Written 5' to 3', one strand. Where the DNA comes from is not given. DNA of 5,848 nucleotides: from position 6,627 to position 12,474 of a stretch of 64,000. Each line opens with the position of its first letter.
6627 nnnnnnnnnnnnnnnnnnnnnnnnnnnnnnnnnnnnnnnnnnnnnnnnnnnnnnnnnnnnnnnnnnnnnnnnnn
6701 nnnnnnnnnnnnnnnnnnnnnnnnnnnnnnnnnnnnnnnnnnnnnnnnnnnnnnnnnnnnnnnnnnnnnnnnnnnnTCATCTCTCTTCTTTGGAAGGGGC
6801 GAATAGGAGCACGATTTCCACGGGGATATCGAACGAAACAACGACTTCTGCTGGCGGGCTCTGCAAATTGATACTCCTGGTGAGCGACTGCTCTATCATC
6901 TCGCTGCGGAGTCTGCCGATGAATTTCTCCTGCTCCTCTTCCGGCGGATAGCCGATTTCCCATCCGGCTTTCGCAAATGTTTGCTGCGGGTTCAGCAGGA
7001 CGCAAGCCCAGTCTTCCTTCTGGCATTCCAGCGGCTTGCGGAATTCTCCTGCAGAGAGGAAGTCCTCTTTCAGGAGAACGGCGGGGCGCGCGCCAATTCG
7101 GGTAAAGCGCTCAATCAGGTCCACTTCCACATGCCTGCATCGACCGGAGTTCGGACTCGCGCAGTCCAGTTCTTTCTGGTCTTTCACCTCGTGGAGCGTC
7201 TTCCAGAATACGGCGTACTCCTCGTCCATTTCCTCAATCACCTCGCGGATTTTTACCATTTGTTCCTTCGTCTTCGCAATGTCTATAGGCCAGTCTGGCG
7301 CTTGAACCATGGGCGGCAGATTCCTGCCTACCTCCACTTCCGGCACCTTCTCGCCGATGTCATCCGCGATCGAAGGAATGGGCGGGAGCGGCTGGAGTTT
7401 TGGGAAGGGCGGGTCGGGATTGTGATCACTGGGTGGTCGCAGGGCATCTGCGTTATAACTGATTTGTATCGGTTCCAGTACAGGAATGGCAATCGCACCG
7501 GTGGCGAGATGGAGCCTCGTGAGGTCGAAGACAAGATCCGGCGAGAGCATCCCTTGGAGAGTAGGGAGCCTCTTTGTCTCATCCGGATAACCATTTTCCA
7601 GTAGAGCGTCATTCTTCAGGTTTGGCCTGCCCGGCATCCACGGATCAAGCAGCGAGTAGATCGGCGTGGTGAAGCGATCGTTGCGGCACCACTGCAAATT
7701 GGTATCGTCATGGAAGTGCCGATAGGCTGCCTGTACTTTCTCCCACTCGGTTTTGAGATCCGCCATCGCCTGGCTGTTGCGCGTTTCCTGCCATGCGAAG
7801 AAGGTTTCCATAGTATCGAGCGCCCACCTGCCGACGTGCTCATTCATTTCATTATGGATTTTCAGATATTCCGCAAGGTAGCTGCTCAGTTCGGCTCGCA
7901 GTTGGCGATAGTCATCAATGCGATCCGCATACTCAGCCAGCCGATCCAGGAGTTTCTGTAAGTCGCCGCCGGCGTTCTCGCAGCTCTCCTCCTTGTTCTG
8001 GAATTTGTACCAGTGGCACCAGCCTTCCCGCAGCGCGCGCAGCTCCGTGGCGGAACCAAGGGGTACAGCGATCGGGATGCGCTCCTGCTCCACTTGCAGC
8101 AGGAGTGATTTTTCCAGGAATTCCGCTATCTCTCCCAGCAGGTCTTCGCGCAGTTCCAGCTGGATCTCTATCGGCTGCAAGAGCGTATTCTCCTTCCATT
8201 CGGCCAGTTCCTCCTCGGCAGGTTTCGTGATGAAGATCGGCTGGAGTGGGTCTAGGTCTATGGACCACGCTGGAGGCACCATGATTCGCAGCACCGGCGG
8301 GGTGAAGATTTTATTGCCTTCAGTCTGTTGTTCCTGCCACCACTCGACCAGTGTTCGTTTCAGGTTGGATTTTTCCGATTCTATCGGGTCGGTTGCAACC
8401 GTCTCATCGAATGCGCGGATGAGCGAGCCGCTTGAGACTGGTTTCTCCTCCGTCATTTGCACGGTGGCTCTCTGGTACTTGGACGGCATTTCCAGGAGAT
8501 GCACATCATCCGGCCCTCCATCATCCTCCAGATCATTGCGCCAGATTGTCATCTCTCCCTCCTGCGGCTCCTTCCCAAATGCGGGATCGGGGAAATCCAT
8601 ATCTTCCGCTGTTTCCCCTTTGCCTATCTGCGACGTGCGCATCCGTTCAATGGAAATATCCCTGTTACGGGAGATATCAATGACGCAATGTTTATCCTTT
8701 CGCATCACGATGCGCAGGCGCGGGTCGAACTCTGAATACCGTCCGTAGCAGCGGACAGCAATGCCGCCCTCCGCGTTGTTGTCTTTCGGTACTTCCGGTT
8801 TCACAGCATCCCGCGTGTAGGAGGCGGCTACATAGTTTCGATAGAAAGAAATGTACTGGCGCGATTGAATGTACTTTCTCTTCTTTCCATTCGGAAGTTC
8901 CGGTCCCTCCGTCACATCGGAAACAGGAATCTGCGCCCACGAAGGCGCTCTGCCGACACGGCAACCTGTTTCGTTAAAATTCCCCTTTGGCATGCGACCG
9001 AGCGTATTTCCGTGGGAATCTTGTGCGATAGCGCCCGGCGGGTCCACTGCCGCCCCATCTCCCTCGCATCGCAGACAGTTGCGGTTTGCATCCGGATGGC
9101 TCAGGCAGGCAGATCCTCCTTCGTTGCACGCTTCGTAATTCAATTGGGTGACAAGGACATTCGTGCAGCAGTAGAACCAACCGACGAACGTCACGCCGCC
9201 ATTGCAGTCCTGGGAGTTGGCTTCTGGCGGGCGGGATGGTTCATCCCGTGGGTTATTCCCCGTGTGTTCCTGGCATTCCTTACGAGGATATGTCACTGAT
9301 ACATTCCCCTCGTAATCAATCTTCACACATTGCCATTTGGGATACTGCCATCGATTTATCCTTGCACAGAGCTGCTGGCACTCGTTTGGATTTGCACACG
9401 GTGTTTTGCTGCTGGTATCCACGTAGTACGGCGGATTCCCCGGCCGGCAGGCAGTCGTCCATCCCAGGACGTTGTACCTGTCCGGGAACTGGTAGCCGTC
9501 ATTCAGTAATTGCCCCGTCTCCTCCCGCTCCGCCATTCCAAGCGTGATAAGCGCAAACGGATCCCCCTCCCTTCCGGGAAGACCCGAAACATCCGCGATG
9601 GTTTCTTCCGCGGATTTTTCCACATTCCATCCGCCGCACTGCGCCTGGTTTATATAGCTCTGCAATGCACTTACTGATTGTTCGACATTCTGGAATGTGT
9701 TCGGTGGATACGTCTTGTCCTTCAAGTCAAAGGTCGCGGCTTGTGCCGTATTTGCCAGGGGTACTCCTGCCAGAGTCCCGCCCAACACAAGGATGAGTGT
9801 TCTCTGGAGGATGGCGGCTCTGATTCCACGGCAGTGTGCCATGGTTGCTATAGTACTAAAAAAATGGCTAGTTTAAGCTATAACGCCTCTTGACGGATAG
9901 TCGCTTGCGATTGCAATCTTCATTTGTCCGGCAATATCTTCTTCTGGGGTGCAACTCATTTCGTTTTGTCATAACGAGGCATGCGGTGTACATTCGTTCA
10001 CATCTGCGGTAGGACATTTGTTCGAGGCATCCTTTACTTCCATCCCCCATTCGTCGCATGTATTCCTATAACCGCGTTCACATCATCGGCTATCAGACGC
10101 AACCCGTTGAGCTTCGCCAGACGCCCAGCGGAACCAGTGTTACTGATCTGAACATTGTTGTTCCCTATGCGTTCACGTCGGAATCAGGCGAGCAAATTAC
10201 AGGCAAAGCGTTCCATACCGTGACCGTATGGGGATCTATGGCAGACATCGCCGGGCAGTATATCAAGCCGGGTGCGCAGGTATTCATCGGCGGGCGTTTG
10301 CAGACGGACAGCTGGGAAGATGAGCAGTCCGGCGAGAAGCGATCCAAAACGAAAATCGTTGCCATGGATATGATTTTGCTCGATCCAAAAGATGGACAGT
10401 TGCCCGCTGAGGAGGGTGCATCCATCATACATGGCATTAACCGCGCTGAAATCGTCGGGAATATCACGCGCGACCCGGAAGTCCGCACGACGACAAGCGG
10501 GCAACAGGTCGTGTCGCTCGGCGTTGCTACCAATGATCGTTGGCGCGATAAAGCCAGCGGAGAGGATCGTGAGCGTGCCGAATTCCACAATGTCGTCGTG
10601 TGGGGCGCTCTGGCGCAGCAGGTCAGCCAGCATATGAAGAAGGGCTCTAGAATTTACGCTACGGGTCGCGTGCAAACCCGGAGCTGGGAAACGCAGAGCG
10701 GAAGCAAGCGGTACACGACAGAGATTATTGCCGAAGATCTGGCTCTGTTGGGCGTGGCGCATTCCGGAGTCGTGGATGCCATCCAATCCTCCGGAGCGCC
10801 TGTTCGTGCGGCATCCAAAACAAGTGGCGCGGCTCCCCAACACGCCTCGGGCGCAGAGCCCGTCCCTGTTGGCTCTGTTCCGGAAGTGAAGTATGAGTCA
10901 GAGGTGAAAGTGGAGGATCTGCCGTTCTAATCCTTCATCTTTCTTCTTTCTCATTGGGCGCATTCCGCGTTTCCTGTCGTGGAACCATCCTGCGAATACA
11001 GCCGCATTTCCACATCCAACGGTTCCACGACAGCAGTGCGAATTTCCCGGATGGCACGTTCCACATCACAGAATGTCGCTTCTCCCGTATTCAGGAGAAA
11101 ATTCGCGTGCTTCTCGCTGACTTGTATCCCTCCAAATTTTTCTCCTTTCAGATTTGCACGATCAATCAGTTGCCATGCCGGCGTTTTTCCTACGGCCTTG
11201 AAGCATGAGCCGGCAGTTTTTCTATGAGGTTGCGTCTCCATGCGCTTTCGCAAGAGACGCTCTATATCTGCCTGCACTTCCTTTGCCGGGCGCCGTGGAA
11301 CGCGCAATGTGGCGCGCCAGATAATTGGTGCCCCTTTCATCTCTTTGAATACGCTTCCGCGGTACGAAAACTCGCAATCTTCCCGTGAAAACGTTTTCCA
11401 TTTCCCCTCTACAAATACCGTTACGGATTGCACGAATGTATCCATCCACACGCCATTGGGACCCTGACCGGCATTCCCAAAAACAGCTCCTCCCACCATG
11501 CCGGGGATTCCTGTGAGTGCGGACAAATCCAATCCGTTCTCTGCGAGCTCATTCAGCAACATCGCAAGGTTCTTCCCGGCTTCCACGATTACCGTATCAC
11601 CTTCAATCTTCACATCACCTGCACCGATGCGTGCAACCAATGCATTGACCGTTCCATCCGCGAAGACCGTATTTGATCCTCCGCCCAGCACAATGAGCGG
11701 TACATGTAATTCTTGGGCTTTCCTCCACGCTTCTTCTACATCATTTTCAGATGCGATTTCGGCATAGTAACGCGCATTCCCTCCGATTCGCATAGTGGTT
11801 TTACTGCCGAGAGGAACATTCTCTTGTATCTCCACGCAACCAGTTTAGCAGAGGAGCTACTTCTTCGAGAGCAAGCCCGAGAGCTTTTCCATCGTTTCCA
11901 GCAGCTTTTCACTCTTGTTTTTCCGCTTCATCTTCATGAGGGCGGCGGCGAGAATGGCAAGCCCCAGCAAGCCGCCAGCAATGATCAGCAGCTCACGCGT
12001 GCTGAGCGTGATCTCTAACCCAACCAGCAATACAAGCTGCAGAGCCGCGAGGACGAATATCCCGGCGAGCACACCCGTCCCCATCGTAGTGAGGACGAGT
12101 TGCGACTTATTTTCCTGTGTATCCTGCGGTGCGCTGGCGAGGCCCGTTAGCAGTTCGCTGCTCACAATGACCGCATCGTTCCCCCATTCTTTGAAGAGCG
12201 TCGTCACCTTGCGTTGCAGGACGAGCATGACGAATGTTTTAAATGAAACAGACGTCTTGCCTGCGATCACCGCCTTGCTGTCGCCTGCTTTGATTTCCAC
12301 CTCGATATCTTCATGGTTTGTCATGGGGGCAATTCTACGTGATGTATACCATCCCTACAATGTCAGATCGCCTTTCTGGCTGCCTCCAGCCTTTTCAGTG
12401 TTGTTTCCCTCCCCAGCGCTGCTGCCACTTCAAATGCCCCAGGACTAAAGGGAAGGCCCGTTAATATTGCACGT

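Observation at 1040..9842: Five-gene, translationally coupled operon of large secreted Cys-rich proteins with no recognisable family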

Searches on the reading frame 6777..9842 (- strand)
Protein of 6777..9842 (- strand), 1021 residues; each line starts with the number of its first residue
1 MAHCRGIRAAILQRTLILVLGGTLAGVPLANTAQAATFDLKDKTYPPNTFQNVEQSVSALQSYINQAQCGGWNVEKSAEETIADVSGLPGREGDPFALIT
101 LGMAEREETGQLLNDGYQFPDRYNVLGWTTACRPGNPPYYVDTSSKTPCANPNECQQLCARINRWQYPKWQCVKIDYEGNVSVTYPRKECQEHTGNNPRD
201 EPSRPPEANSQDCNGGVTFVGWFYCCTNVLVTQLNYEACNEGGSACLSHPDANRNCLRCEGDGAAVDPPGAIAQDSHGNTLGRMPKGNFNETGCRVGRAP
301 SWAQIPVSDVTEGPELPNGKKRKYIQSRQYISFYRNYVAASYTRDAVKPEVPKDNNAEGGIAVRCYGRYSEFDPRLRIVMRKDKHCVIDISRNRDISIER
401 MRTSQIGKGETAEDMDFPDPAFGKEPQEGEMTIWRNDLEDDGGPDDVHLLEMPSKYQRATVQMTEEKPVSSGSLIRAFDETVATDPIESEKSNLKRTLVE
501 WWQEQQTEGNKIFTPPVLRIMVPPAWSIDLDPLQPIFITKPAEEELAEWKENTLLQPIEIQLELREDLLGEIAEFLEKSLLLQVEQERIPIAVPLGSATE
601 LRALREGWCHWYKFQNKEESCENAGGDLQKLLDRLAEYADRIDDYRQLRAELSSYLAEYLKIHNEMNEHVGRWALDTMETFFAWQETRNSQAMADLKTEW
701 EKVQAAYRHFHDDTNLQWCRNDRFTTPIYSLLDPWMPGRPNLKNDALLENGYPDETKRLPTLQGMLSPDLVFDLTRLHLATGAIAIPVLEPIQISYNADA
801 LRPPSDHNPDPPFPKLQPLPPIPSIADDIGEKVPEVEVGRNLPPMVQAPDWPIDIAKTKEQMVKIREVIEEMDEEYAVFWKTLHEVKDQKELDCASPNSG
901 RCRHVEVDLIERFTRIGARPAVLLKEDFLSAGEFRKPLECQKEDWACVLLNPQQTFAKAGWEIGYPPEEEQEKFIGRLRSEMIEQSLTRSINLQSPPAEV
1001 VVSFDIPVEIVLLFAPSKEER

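Call 3: search_protein_families(library=pfam, proteins=[window:6777-9842:-], max_evalue=1)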
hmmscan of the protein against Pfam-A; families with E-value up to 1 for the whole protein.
window:6777-9842:- (1021 aa): 1 family
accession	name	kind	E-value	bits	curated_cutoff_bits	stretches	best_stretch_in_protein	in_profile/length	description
PF20936.3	GCIP_C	-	0.18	12.6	36.2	0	39-67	76-104/106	Grap2 and cyclin-D-interacting, C-terminal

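Call 4: search_protein_families(library=ncbifam, proteins=[window:6777-9842:-], max_evalue=1)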
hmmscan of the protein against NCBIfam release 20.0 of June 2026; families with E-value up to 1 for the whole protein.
window:6777-9842:- (1021 aa): 0 families

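Call 26: search_solved_structures(query=A2, max_evalue=10, show_alignments=1)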
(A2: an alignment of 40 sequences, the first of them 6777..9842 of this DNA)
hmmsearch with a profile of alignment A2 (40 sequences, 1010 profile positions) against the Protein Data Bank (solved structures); distinct sequences matched with E-value up to 10: 2.
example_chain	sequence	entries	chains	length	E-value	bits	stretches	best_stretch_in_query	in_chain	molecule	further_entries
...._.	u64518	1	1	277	0.83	10.8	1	535-613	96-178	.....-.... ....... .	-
6r84_A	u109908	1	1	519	2.6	9.2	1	603-668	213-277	ABC transporter ATP-binding protein ARB1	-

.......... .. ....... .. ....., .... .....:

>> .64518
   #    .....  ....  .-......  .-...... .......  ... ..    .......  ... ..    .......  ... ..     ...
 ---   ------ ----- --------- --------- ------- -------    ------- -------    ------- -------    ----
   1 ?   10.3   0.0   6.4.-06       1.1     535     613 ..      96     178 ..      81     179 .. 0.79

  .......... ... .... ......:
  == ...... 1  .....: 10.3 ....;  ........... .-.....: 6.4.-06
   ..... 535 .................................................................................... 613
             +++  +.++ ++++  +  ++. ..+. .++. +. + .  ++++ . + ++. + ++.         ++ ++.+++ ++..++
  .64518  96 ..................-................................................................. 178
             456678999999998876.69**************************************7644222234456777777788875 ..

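Call 37: find_homologous_proteins(query=window:6777-9842:-)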
Query window:6777-9842:- (1021 aa): 10 proteins with E <= 0.001 among 8000 candidates.
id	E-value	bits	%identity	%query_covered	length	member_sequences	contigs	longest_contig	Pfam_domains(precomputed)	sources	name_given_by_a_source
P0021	0.0e+0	2021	82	100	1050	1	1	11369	-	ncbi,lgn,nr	ncbi:MAG: hypothetical protein PHO92_03910 [Candidatus Peribacteraceae bacterium]|nr:hypothetical pr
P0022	0.0e+0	1525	65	100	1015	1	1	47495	-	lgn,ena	-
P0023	0.0e+0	1317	58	98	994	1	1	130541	-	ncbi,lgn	-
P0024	0.0e+0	1241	55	97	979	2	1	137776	-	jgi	jgi:hypothetical protein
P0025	0.0e+0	1054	49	99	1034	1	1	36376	-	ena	-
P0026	8.3e-276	936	54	76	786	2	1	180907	-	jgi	jgi:hypothetical protein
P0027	9.8e-262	889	45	95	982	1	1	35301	-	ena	-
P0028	3.8e-225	768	39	96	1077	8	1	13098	-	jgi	-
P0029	2.1e-209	716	38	98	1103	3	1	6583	-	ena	-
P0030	2.1e-81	292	28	94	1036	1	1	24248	-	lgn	-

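Call 52: search_protein_families(library=pfam, alignment_id=A2, max_evalue=0.1)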
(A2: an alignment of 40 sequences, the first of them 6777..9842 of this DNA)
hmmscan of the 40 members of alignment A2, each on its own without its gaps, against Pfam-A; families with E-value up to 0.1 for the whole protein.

A. member 1, window:6777-9842:- (1021 aa): 0 families

B. families by the number of members that match (of 40 scanned): 10 families
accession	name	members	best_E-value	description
PF19963.4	VMAP-M1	2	0.032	vWA-MoxR associated protein middle region (VMAP-M) 1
PF11932.13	DUF3450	1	0.0013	Protein of unknown function (DUF3450)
PF12795.12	MscS_porin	1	0.0084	Mechanosensitive ion channel porin domain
PF16566.10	CREPT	1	0.035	Cell-cycle alteration and expression-elevated protein in tumour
PF00036.39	EF-hand_1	1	0.048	EF hand domain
PF25075.1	DUF7799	1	0.058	Domain of unknown function (DUF7799)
PF18174.6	HU-CCDC81_bac_1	1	0.069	CCDC81-like prokaryotic HU domain 1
PF09921.14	DUF2153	1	0.069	Uncharacterized protein conserved in archaea (DUF2153)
PF23875.1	DUF7229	1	0.082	Domain of unknown function (DUF7229)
PF24918.1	NET2A_C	1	0.097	NET2A, C-terminal domain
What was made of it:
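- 6777..9842 (-): Gene A, 1021 aa. Exported protein with 14 conserved Cys. The N-terminal half is Cys-rich and mixed beta; the C-terminal half is helical, with a predicted ~89-residue helix at residues 627-715. No family or PDB hit (calls 3, 4, 26, 52).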

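Call 55: find_homologous_proteins(query=A2, max_evalue=0.001)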
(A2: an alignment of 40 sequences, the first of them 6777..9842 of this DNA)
Query A2 (40 sequences) (1021 aa, profile of the alignment): 10 proteins with E <= 0.001 among 8000 candidates.
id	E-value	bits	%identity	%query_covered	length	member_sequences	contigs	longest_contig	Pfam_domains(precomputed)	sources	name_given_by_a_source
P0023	0.0e+0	1095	58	98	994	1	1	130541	-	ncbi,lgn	-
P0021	0.0e+0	1049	82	100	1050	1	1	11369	-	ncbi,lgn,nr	ncbi:MAG: hypothetical protein PHO92_03910 [Candidatus Peribacteraceae bacterium]|nr:hypothetical pr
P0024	0.0e+0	1041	55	97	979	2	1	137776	-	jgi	jgi:hypothetical protein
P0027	1.4e-297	1008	45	95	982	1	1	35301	-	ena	-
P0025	1.0e-296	1005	49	99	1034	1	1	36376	-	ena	-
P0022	1.0e-289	982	65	100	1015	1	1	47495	-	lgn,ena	-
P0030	2.7e-289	981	28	94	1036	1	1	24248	-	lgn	-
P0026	9.7e-258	876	54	76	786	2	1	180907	-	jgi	jgi:hypothetical protein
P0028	1.8e-253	862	39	96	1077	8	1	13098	-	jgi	-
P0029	3.5e-246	838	38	98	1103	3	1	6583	-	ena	-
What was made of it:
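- Tried and rejected: A profile-seeded protein search for A returned the same 10 sequences (call 55).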

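Call 65: search_protein_families(library=phrogs, proteins=[window:6777-9842:-], max_evalue=0.1)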
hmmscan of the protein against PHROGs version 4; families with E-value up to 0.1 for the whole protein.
window:6777-9842:- (1021 aa): 0 families

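Call 66: search_protein_families(library=padloc, proteins=[window:6777-9842:-], max_evalue=0.1)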
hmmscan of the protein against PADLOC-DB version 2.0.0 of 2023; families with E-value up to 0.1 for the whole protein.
window:6777-9842:- (1021 aa): 1 family
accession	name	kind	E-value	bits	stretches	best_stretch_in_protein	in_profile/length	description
PDLC03859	LmuB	-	0.011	13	1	554-881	205-402/611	-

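Call 67: predict_structure(alignment_id=A6)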
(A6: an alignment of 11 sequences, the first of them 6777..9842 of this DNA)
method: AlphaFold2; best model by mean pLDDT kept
length: 1021 residues; sequences in the alignment: 11
mean_pLDDT: 49.1   pTM: 0.32
mean pLDDT of the five models: 49.1, 48.3, 45.3, 43.9, 43.0
residues with pLDDT >= 90: 1; 70-90: 230; 50-70: 181; < 50: 609
segments of 3 or more residues with pLDDT < 50: 1-50, 52-56, 58-132, 142-152, 237-312, 314-497, 525-545, 553-555, 564-568, 578-581, 715-747, 779-782, 882-972, 981-1021
pLDDT, mean of each block of 10 residues (from residue 1): 24 26 25 27 43 48 38 42 36 30 30 28 32 53 41 56 78 72 80 71 74 73 71 53 40 38 32 38 30 26 33 42 33 31 39 37 40 27 39 41 36 30 31 29 31 26 28 27 32 43 75 73 47 37 50 53 52 52 63 77 87 81 81 89 81 71 68 74 76 81 79 48 34 42 48 56 73 60 62 74 80 80 64 55 66 81 85 66 40 34 34 29 23 29 29 26 37 50 39 30 27 28 29
secondary structure, 60 per line:
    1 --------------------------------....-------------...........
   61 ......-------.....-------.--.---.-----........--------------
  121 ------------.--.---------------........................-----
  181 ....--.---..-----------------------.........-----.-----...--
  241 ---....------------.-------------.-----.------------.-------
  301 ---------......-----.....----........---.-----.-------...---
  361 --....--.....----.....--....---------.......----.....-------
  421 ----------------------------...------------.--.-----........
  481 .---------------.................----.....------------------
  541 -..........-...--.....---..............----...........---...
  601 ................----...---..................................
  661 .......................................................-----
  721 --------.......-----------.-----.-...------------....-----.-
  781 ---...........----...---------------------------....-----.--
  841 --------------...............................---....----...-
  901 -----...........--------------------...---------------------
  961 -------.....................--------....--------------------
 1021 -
elements in order (helices of 4 or more, strands of 3 or more residues): H33-36 H50-66 H74-78 E99-106 H152-164 E165-175 E181-184 E216-224 H244-247 E310-315 E321-325 E330-337 E363-366 E369-373 E378-382 E385-388 H398-404 H409-413 H473-481 H497-513 E518-522 H542-551 E558-562 H566-579 E584-594 H598-616 H627-715 H729-735 E770-773 E784-794 H829-832 H855-885 H889-892 H906-916 H968-988 H997-1000
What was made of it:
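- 6777..9842 (-): The AF2 model is poor, pLDDT 49 (call 67).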

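Call 71: fold_search(model_id=the predicted structure, library=pdb)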
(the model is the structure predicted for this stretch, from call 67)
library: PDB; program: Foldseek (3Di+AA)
matches with E <= 10: 140; with E <= 0.001: 0
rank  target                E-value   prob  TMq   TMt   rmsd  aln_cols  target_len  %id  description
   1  1qnn_D                2.2e+00  0.03  0.04  0.11  14.0       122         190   14  Cambialistic superoxide dismutase from Porphyromonas gingivalis (released 2000-06-21)
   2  9f5l_A                2.7e+00  0.03  0.04  0.21  17.7       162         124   11  SARS-CoV-2 Nucleocapsid N-terminal domain (NTD) mutant A119S (released 2024-11-20)
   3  2goj_B                2.8e+00  0.03  0.02  0.09  17.6       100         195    5  The crystal structure of the enzyme Fe-superoxide dismutase from Plasmodium falciparum (released 2007-08-28)
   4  9f5l_D                3.2e+00  0.03  0.04  0.21  16.9       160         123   11  SARS-CoV-2 Nucleocapsid N-terminal domain (NTD) mutant A119S (released 2024-11-20)
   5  4yip_A                3.4e+00  0.08  0.03  0.12  13.4        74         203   14  X-ray structure of the iron/manganese cambialistic superoxide dismutase from Streptococcus mutans (released 2016-01-13)
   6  5fu2_B                3.4e+00  0.05  0.02  0.19  12.9        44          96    9  The complexity of the Ruminococcus flavefaciens cellulosome reflects an expansion in glycan recognition (released 2016-06-22)
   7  9cj6_A                3.5e+00  0.03  0.04  0.19  20.3       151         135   13  Crystal Structure of SARS-CoV-2 N-NTD with part of N-arm complex with ssDNA. (released 2024-12-11)
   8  3h1s_A                3.7e+00  0.08  0.02  0.09  13.8        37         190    8  Crystal structure of superoxide dismutase from Francisella tularensis subsp. tularensis SCHU S4 (released 2009-05-05)
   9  6gsb_A                3.7e+00  0.08  0.02  0.09  13.9        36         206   17  Sphingobacterium sp. T2 manganese superoxide dismutase catalyses the oxidative demethylation of polymeric lignin via g (released 2018-10-03)
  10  6gsc_B                3.7e+00  0.08  0.02  0.09  13.9        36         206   17  Sphingobacterium sp. T2 manganese superoxide dismutase catalyses the oxidative demethylation of polymeric lignin via g (released 2018-10-03)
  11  7vbd_A                4.2e+00  0.02  0.04  0.21  17.6       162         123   12  Crystal structure of SARS-Cov-2 nucleocapsid N-terminal domain (NTD) protein,pH8.0 (released 2022-08-31)
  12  1qnn_A                4.4e+00  0.03  0.02  0.09  14.8        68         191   12  Cambialistic superoxide dismutase from Porphyromonas gingivalis (released 2000-06-21)
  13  1ues_A                4.4e+00  0.01  0.04  0.10  14.5       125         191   12  Crystal structure of Porphyromonas gingivalis SOD (released 2004-05-20)
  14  9ean_B                4.4e+00  0.01  0.03  0.05  20.7       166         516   11  Murine norovirus allosteric escape mutant D348E (released 2025-05-07)
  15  6gsc_A                4.6e+00  0.08  0.02  0.09  13.9        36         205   17  Sphingobacterium sp. T2 manganese superoxide dismutase catalyses the oxidative demethylation of polymeric lignin via g (released 2018-10-03)
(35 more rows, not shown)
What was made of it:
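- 6777..9842 (-): Foldseek PDB found nothing with E<2 (call 71).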

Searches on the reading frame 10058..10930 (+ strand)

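Call 45: search_protein_families(library=pfam, proteins=[window:10058-10930:+], max_evalue=0.001)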
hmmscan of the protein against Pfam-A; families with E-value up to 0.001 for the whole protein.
window:10058-10930:+ (290 aa): 3 families
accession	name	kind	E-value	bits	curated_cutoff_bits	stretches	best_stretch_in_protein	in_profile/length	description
PF00436.31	SSB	-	2.5e-60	201.5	26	2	127-230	1-103/104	Single-strand binding protein family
PF22657.2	SSB_1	-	7.5e-05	23.3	27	0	128-209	1-79/91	Another single-strand binding protein family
PF01336.31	tRNA_anti-codon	-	0.00026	21.3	27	0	178-229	30-73/75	OB-fold nucleic acid binding domain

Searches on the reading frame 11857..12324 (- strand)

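Call 45: search_protein_families(library=pfam, proteins=[window:11857-12324:-], max_evalue=0.001)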
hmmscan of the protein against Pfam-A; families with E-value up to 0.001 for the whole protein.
window:11857-12324:- (155 aa): 1 family
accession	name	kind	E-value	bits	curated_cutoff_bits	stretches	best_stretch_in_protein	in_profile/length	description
PF07332.16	Phage_holin_3_6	-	0.00041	20.8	28.4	1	63-148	20-108/116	Putative Actinobacterial Holin-X, holin superfamily III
